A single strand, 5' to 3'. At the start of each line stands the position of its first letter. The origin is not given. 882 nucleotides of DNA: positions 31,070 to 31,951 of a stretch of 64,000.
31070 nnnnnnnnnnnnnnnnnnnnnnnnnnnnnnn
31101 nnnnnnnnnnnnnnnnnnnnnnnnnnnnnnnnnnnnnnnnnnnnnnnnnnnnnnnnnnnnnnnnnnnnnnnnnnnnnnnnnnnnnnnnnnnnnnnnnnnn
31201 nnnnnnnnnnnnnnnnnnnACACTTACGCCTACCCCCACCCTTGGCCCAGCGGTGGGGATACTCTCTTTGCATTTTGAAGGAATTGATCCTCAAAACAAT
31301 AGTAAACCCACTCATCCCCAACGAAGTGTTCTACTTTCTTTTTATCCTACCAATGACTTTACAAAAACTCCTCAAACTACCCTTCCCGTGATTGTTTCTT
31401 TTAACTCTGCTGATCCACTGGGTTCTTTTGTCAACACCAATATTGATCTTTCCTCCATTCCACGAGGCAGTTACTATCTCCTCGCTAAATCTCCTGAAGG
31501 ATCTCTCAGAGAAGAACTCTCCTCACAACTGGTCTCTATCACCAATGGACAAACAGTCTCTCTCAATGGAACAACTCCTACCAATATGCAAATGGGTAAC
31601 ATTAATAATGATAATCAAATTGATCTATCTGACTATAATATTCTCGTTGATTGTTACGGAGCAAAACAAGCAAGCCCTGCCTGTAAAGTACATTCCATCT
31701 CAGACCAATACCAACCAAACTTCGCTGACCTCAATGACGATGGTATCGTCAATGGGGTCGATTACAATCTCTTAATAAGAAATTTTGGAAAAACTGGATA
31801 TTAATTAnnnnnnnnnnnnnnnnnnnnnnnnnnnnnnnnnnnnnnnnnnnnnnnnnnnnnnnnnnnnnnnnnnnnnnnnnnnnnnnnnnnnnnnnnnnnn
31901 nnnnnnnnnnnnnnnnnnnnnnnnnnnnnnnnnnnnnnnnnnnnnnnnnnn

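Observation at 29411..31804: Dockerin-bearing beta-helix surface protein in a minimal genome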

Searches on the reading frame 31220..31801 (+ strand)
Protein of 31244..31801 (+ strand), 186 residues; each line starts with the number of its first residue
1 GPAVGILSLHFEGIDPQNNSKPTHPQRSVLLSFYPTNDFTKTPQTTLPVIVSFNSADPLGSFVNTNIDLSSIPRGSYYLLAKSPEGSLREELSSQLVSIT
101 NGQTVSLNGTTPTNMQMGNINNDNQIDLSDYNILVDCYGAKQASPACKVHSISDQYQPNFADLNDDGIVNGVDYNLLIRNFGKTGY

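Call 17: find_homologous_proteins(query=window:31244-31801:+, max_evalue=0.001)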
Query seq(186 aa) (186 aa): 1 proteins with E <= 0.001 among 194 candidates.
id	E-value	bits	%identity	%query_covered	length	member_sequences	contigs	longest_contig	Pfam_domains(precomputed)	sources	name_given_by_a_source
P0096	1.1e-13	69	34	88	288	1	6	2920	-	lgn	-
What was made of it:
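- Tried and rejected: Homolog search with the C-terminal 186 aa alone gave one hit, because of the word index (call 17).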

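Call 33: find_homologous_proteins(query=A2, max_evalue=0.001)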
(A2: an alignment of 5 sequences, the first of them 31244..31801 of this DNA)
Query A2 (5 sequences) (186 aa, profile of the alignment): 106 proteins with E <= 0.001 among 4571 candidates.
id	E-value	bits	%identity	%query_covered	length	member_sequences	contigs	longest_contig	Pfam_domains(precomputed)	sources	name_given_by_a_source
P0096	1.8e-64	235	34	88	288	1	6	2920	-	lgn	-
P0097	2.6e-44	169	34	88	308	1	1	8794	PF00404.25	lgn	-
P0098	1.8e-42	163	42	60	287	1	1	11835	-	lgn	-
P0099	2.2e-42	163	34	88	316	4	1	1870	PF00404.25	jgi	-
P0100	3.0e-42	162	36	88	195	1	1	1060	-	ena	-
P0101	3.6e-42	162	29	88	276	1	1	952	PF00404.25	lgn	-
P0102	4.0e-42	162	44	59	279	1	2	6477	-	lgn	-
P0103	7.6e-42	161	33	88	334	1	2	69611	PF00404.25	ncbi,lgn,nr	ncbi:MAG TPA: dockerin type I domain-containing protein [Candidatus Saccharimonadales bacterium]|nr:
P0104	2.7e-41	159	38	56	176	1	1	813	-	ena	-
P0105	4.2e-41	159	34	88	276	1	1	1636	-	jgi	jgi:hypothetical protein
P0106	5.0e-41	158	38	87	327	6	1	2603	PF00127.27,PF13473.13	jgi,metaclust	metaclust:\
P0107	4.6e-39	152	40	62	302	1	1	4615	PF00404.25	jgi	-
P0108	1.1e-37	148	31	88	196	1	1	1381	PF00404.25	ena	-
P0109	1.3e-37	147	33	90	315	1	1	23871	-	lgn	-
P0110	1.4e-37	147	33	88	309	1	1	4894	PF00404.25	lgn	-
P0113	3.1e-37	146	30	88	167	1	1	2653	PF00404.25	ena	-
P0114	1.3e-36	144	36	88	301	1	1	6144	PF00404.25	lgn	-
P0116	3.1e-36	143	38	62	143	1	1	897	PF00404.25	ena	-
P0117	1.0e-35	141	39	56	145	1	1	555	PF00404.25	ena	-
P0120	3.8e-34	136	37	88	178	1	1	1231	PF00404.25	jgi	jgi:hypothetical protein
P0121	4.9e-34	136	31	88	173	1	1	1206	PF00404.25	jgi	jgi:hypothetical protein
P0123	1.5e-32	131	37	90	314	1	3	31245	PF00404.25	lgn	-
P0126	2.7e-31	127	31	89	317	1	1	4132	PF00404.25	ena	-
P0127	8.1e-31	125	32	88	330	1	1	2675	PF00127.27,PF00404.25,PF13473.13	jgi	jgi:plastocyanin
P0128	1.0e-30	125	35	88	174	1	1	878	PF00404.25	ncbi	-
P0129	1.2e-30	125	32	94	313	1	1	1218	PF00404.25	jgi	jgi:hypothetical protein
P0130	2.1e-30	124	32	88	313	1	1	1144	PF04389.23,PF00404.25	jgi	jgi:hypothetical protein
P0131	3.5e-30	123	38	62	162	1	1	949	PF00404.25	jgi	jgi:hypothetical protein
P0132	4.2e-30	123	33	95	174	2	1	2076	PF00404.25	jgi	jgi:hypothetical protein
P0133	6.1e-30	122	36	88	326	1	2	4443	PF00127.27,PF00404.25,PF13473.13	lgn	-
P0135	3.7e-29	120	38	60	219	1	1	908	PF00404.25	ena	-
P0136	7.5e-29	119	33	86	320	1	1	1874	PF00404.25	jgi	jgi:hypothetical protein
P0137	1.2e-28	118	38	88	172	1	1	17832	PF00404.25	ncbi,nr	ncbi:MAG TPA: dockerin type I domain-containing protein, partial [Xanthomonadales bacterium]|nr:dock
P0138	1.5e-28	118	30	89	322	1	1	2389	PF00404.25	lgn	-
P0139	1.9e-28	117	34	89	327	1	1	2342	PF00404.25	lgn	-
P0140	2.2e-28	117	31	94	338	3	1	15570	PF00404.25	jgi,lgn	jgi:hypothetical protein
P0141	2.7e-28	117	35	88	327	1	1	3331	PF00404.25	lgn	-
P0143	3.3e-28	117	32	88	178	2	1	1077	PF00404.25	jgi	jgi:hypothetical protein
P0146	6.4e-28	116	31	94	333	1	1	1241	PF00404.25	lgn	-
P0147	1.2e-27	115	34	88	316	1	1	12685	PF00404.25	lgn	-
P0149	3.4e-27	113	32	85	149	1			PF00404.25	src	-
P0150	3.7e-27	113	34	95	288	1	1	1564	PF00404.25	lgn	-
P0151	2.1e-26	111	31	91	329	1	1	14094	PF00404.25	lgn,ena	-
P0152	2.8e-26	110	40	59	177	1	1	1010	PF00404.25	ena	-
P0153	4.0e-26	110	32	85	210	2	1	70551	PF00404.25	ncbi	-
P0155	7.7e-26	109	32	87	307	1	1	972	PF00404.25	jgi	jgi:hypothetical protein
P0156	8.2e-26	109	37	62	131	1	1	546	PF00404.25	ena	-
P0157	2.0e-25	108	27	88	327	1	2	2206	PF00404.25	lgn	-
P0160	3.0e-24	104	39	47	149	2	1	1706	PF00404.25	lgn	-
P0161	3.6e-24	104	29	87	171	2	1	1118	PF00404.25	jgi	-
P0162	6.4e-24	103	32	88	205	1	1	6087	PF00404.25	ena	-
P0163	8.2e-24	102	35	67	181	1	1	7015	PF00404.25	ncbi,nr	ncbi:MAG: hypothetical protein HYY87_03505, partial [Candidatus Levybacteria bacterium]|nr:hypotheti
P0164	1.0e-23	102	31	87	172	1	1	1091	PF00404.25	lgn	-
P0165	5.9e-23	100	39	60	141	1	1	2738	PF00404.25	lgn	-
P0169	2.2e-21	94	30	94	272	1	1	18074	PF00404.25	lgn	-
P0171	2.9e-20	91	32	63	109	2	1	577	PF00404.25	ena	-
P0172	4.2e-20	90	31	94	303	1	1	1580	PF00404.25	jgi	jgi:hypothetical protein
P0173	4.4e-20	90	32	60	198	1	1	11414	PF00404.25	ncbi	ncbi:hypothetical protein BH11PAT1_BH11PAT1_1940 [soil metagenome]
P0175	5.4e-19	87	32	97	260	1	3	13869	PF00404.25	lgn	-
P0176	1.5e-18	85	38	66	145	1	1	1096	PF00404.25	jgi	jgi:uncharacterized protein YuzB (UPF0349 family)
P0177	1.9e-18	85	36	73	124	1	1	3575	PF00404.25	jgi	-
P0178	1.0e-17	82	32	62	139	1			PF00404.25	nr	nr:hypothetical protein [Candidatus Levybacteria bacterium]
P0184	3.8e-16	77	38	45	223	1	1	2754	PF00404.25,PF00963.25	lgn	-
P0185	8.8e-16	76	38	62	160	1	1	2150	PF00404.25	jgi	jgi:hypothetical protein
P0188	2.5e-15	75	41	39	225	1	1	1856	PF00404.25,PF00963.25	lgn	-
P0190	2.2e-14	72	45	39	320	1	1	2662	PF00404.25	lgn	-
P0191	3.0e-14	71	47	34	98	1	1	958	PF00404.25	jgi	jgi:hypothetical protein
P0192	1.9e-13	69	39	47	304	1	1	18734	PF00404.25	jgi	jgi:hypothetical protein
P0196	8.9e-12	63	47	39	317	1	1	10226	PF00404.25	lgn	-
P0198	1.2e-4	40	39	39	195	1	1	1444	PF00331.27,PF00404.25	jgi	-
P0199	3.5e-4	38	34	54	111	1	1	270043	PF00404.25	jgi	jgi:hypothetical protein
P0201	5.0e-4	38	41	40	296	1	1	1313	PF00404.25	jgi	jgi:hypothetical protein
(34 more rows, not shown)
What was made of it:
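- Tried and rejected: A five-sequence profile was needed (call 33).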

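Call 40: predict_structure(alignment_id=A3)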
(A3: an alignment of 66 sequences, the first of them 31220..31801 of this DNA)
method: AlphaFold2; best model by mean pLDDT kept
length: 194 residues; sequences in the alignment: 66
mean_pLDDT: 93.4   pTM: 0.87
mean pLDDT of the five models: 93.4, 93.2, 92.8, 92.8, 92.7
residues with pLDDT >= 90: 171; 70-90: 15; 50-70: 7; < 50: 1
segments of 3 or more residues with pLDDT < 50: none
pLDDT, mean of each block of 10 residues (from residue 1): 86 98 93 96 97 98 95 98 98 95 96 96 96 97 95 85 67 95 97 89
secondary structure, 60 per line:
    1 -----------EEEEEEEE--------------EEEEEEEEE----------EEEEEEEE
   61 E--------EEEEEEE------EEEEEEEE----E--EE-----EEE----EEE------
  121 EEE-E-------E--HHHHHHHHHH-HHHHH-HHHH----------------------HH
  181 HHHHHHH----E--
elements in order: E12-19 E34-42 E53-61 E70-76 E83-90 E105-107 E112-114 E121-123 H136-145 H147-151 H153-156 H179-187
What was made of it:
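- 31244..31591 (+): X-module-like beta-sandwich, residues 613-728. AF2 pLDDT 93.4 and pTM 0.87 for sandwich plus dockerin together (call 40).
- On Dockerin (Pfam PF00404): Helices follow each loop in the model (call 40).
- On XDoc dyad (X-module plus type II/III dockerin): The model has pTM 0.87 for the two-domain unit (call 40).
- Call 40: C-terminal model, pLDDT 93.4, pTM 0.87.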

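Call 42: fold_search(model_id=the predicted structure, library=pdb)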
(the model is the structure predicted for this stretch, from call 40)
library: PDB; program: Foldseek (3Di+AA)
matches with E <= 10: 955; with E <= 0.001: 5
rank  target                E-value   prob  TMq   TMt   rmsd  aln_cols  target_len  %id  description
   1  5g5d_B                3.8e-06  1.00  0.48  0.57   7.2       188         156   18  Crystal Structure of the CohScaC2-XDocCipA type II complex from Clostridium thermocellum (released 2017-04-05)
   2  2b59_B                8.4e-06  1.00  0.48  0.57   7.3       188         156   16  The type II cohesin dockerin complex (released 2005-10-11)
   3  3kcp_A                1.4e-05  1.00  0.51  0.35   7.0       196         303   18  Crystal structure of interacting Clostridium thermocellum multimodular components (released 2010-02-09)
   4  4fl4_L                2.0e-05  1.00  0.51  0.35   6.0       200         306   16  Scaffoldin conformation and dynamics revealed by a ternary complex from the Clostridium thermocellum cellulosome (released 2012-06-27)
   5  5m0y_B                3.6e-04  1.00  0.49  0.59   6.4       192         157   16  Crystal Structure of the CohScaA-XDocCipB type II complex from Clostridium thermocellum at 1.5Angstrom resolution (released 2017-09-06)
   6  7kra_G                7.3e-03  0.80  0.24  0.29   8.5       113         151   13  Cryo-EM structure of Saccharomyces cerevisiae ER membrane protein complex bound to Fab-DH4 in lipid nanodiscs (released 2020-12-02)
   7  6yoa_A                1.3e-02  0.87  0.29  0.38   8.0       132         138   11  Lig v 1 structure and the inflammatory response to the Ole e 1 protein family (released 2020-05-13)
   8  4guc_A                1.6e-02  0.41  0.20  0.28   8.6       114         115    7  1.4 Angstrom resolution crystal structure of uncharacterized protein BA_2500 from Bacillus anthracis str. Ames (released 2012-10-10)
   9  2y3n_B                2.7e-02  1.00  0.25  0.77   3.1        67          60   33  Type II cohesin-dockerin domain from Bacteroides cellolosolvens (released 2012-01-11)
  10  6wb9_7                3.1e-02  0.44  0.22  0.28   8.9       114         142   17  Structure of the S. cerevisiae ER membrane complex (released 2020-06-03)
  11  2yjl_C                4.7e-02  0.30  0.18  0.28   9.5       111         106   13  Structural characterization of a secretin pilot protein from the type III secretion system (T3SS) of Pseudomonas aerug (released 2011-08-10)
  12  2zyr_A                6.0e-02  0.47  0.25  0.12   9.6       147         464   13  A. Fulgidus lipase with fatty acid fragment and magnesium (released 2009-06-16)
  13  6cgt_A                6.4e-02  0.47  0.26  0.10   6.9       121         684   15  HOXA COMPLEX OF CYCLODEXTRIN GLYCOSYLTRANSFERASE MUTANT (released 1998-10-14)
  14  3cgt_A                7.2e-02  0.28  0.23  0.09   7.1       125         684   14  STRUCTURE OF CYCLODEXTRIN GLYCOSYLTRANSFERASE COMPLEXED WITH ITS MAIN PRODUCT BETA-CYCLODEXTRIN (released 1998-05-27)
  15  6yoa_B                8.1e-02  0.25  0.23  0.30   8.2       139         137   11  Lig v 1 structure and the inflammatory response to the Ole e 1 protein family (released 2020-05-13)
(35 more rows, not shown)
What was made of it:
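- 31244..31591 (+): The top five Foldseek hits are XDoc dyads (call 42).
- On XDoc dyad (X-module plus type II/III dockerin): The top five Foldseek hits are XDoc dyads aligned over 188-200 columns (call 42).
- Checked: Missed: a 116-aa beta-sandwich (residues 613-728) directly before the dockerin (calls 40, 42).
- Call 42: the five best PDB fold matches are all CipA/CipB XDoc dyads, aligned over the whole length (E 4e-6 to 4e-4).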

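Call 46: search_protein_families(library=pfam, proteins=[P0184, P0188, P0103, P0096, P0123], max_evalue=0.01)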
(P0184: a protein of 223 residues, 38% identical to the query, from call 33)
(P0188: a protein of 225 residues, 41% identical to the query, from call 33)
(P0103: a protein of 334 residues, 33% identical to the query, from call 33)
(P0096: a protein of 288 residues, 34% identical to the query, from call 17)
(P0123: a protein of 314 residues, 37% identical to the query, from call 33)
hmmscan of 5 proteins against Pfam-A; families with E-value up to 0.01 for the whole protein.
P0184 (223 aa): 4 families
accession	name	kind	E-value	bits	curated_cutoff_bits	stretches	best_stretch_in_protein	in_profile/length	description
PF00404.24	Dockerin_1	-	4.4e-12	46.4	22.9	1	166-217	2-52/57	Dockerin type I domain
PF00963.24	Cohesin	-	8.7e-09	36.1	24.1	1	37-145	7-123/139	Cohesin domain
PF13517.12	FG-GAP_3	-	0.005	17.8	26.9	0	151-177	34-60/61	FG-GAP-like repeat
PF10149.14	TM231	-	0.0065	16.2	23.2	0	153-183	90-124/301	Transmembrane protein 231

P0188 (225 aa): 3 families
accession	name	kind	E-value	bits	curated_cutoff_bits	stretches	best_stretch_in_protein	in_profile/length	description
PF00404.24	Dockerin_1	-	3.9e-12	46.6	22.9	1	166-217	2-52/57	Dockerin type I domain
PF00963.24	Cohesin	-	6.7e-08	33.3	24.1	1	34-152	4-130/139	Cohesin domain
PF13517.12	FG-GAP_3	-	0.0006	20.8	26.9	0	147-177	30-60/61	FG-GAP-like repeat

P0103 (334 aa): 1 family
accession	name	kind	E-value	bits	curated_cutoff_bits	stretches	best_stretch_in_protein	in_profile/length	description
PF00404.24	Dockerin_1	-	1.4e-06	28.8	22.9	1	270-323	4-51/57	Dockerin type I domain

P0096 (288 aa): 1 family
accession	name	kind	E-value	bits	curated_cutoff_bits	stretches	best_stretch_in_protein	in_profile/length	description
PF00404.24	Dockerin_1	-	6.8e-05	23.4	22.9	1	222-281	2-55/57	Dockerin type I domain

P0123 (314 aa): 1 family
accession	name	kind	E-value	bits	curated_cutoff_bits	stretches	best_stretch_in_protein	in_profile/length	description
PF00404.24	Dockerin_1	-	4.3e-09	36.9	22.9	1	251-308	2-56/57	Dockerin type I domain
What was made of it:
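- Call 46: P0184 and P0188 are signal peptide plus cohesin (36 and 33 bits) plus the same Cys-pair dockerin. Cohesin is fused to the same dockerin subtype in P0184 and P0188 (call 46).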

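Call 53: find_encoding_contigs(protein=P0103, flank=10000, max_places=2)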
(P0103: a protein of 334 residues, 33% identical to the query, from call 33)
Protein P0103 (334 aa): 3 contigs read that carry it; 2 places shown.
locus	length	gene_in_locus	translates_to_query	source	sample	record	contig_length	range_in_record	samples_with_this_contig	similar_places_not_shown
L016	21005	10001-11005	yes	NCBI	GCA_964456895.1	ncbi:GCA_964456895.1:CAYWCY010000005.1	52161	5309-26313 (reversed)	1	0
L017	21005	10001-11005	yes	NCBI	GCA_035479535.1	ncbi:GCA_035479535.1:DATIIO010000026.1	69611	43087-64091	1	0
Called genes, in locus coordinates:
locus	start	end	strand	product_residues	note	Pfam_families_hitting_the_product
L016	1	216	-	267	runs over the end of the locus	PF01063:Aminotran_4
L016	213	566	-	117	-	PF02152:FolB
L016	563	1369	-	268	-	PF00809:Pterin_bind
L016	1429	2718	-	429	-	PF00464:SHMT, PF00155:Aminotran_1_2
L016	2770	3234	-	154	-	PF00186:DHFR_1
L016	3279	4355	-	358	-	-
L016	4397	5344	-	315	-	PF00303:Thymidylat_synt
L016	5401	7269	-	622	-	-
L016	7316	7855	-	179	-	PF06559:DCD_N (faint), PF22769:DCD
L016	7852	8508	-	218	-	PF01712:dNK, PF02223:Thymidylate_kin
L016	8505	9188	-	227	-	PF01712:dNK, PF02223:Thymidylate_kin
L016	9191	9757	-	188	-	PF06559:DCD_N (weak), PF22769:DCD, PF00692:dUTPase (weak)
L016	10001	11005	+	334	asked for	PF00404:Dockerin_1 (weak)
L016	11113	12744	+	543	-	-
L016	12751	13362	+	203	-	-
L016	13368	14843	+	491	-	-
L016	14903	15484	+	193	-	PF00963:Cohesin (weak)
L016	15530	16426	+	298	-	-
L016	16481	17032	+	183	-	-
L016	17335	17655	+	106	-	PF13473:Cupredoxin_1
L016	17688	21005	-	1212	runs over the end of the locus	PF00775:Dioxygenase_C (faint), PF13620:CarboxypepD_reg, PF13715:CarbopepD_reg_2, PF17210:SdrD_B (weak), PF02369:Big_1 (weak), PF13620:CarboxypepD_reg (weak), PF17210:SdrD_B, PF11721:Malectin, +4 more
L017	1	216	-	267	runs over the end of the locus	PF01063:Aminotran_4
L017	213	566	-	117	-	PF02152:FolB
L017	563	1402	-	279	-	PF00809:Pterin_bind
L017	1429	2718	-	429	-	PF00464:SHMT, PF00155:Aminotran_1_2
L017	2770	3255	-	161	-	PF00186:DHFR_1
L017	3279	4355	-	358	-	-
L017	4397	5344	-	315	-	PF00303:Thymidylat_synt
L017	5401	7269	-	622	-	-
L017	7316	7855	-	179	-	PF06559:DCD_N (faint), PF22769:DCD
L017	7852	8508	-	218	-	PF01712:dNK, PF02223:Thymidylate_kin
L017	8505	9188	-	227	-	PF01712:dNK, PF02223:Thymidylate_kin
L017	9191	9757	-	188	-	PF06559:DCD_N (weak), PF22769:DCD, PF00692:dUTPase (weak)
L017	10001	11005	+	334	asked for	PF00404:Dockerin_1 (weak)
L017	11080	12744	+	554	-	-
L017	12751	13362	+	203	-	-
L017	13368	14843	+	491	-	-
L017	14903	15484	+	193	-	PF00963:Cohesin (weak)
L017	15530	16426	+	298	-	-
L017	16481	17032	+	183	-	-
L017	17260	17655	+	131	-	PF13473:Cupredoxin_1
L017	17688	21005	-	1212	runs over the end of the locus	PF00775:Dioxygenase_C (faint), PF13620:CarboxypepD_reg, PF13715:CarbopepD_reg_2, PF17210:SdrD_B (weak), PF02369:Big_1 (weak), PF13620:CarboxypepD_reg (weak), PF17210:SdrD_B, PF11721:Malectin, +4 more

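Call 54: find_encoding_contigs(protein=P0184, flank=10000, max_places=2)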
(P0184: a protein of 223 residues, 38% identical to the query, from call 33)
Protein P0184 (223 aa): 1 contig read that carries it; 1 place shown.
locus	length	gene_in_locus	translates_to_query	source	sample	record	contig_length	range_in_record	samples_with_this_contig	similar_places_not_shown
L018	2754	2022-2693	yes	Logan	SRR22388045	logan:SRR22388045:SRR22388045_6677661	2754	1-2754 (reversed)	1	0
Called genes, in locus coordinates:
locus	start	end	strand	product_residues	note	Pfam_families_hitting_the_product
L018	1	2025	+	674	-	?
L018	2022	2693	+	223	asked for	PF00963:Cohesin, PF00404:Dockerin_1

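Call 60: search_protein_families(library=pfam, proteins=[L017:14903-15481:+, L017:11080-12741:+, L017:13368-14840:+, L017:12751-13359:+, L017:15530-16423:+, L017:16481-17029:+], max_evalue=1)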
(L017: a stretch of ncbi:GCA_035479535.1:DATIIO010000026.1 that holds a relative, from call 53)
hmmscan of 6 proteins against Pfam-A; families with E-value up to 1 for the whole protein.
L017:14903-15481:+ (193 aa): 5 families
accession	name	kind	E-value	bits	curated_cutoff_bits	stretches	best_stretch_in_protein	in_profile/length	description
PF00963.24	Cohesin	-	1.2e-06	29.2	24.1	1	80-178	20-123/139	Cohesin domain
PF17665.6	DUF5527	-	0.0068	16.5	28.5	1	14-99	40-124/139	Family of unknown function (DUF5527)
PF05423.18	Mycobact_memb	-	0.022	15.1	21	1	19-95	10-84/139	Mycobacterium membrane protein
PF15168.11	TRIQK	-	0.027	14.8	27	1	2-36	36-71/79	Triple QxxK/R motif-containing protein family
PF19589.4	DUF6095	-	0.051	14.2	23.8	0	102-135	11-44/73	Family of unknown function (DUF6095)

L017:11080-12741:+ (554 aa): 1 family
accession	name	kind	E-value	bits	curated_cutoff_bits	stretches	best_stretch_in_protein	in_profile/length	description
PF00404.24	Dockerin_1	-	0.002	18.7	22.9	1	460-511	6-54/57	Dockerin type I domain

L017:13368-14840:+ (491 aa): 2 families
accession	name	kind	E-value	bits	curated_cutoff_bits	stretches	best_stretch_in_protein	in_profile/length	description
PF00404.24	Dockerin_1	-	0.017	15.8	22.9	1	402-454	6-57/57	Dockerin type I domain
PF18317.6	SDH_C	-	0.063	13.5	25.8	1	25-36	3-14/31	Shikimate 5'-dehydrogenase C-terminal domain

L017:12751-13359:+ (203 aa): 2 families
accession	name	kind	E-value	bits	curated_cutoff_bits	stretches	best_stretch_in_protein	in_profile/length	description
PF00963.24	Cohesin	-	4.2e-05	24.2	24.1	1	87-166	17-100/139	Cohesin domain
PF21827.1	New_glue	-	0.31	11.2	31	1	21-70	5-54/94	New glue protein family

L017:15530-16423:+ (298 aa): 3 families
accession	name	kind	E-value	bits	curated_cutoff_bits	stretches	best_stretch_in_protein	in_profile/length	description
PF17789.7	MG4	-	0.049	14.3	24.7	1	123-175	17-59/95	Macroglobulin domain MG4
PF19607.4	DUF6112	-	0.09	13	25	1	262-294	54-86/88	Family of unknown function (DUF6112)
PF18957.6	RibLong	-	0.7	11.2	27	0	126-154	57-85/93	Long Rib domain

L017:16481-17029:+ (183 aa): 1 family
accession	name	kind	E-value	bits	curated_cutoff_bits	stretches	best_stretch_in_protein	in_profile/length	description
PF00963.24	Cohesin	-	0.0017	19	24.1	1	60-176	17-137/139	Cohesin domain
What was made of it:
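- Three cohesin genes interleave with XDoc genes in L016/L017 (calls 53, 60).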

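Call 72: search_protein_representatives(alignment_id=A3)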
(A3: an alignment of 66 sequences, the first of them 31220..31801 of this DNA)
Query: 66 sequences, 361 profile positions. Proteins with E-value up to 0.001 (for the whole library): 6710; up to 1e-10: 2382; up to 1e-30: 1668. The best 150 are listed.
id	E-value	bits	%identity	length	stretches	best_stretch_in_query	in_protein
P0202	6.1e-112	390.8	-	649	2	77-264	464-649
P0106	7.0e-98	344.6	-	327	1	5-267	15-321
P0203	7.1e-96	338.0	-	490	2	35-264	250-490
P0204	5.3e-95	335.1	-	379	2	55-263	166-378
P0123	5.5e-95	335.1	-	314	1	6-264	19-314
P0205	1.6e-94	333.5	-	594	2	44-264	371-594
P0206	3.1e-93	329.3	-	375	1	27-263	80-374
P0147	1.1e-92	327.5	-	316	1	4-263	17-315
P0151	1.6e-92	327.0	-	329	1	6-264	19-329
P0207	1.6e-92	327.0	-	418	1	8-263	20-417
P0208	1.9e-92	326.7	-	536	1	38-264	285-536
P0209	3.1e-92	326.0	-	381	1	12-264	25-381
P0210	3.5e-92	325.9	-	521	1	38-264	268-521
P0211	5.4e-92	325.2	-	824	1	49-264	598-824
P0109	6.7e-92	324.9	-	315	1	4-264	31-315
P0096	1.4e-90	320.6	-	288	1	33-263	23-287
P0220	2.8e-90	319.6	-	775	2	37-264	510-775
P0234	2.5e-89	316.5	-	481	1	38-263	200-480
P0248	4.3e-88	312.4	-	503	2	38-264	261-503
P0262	1.7e-86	307.1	-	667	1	38-263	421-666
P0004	2.6e-85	303.2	-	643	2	78-264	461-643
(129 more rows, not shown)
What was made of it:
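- Call 72: 1,668 clusters at E<=1e-30, nearly always at the C-terminus.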
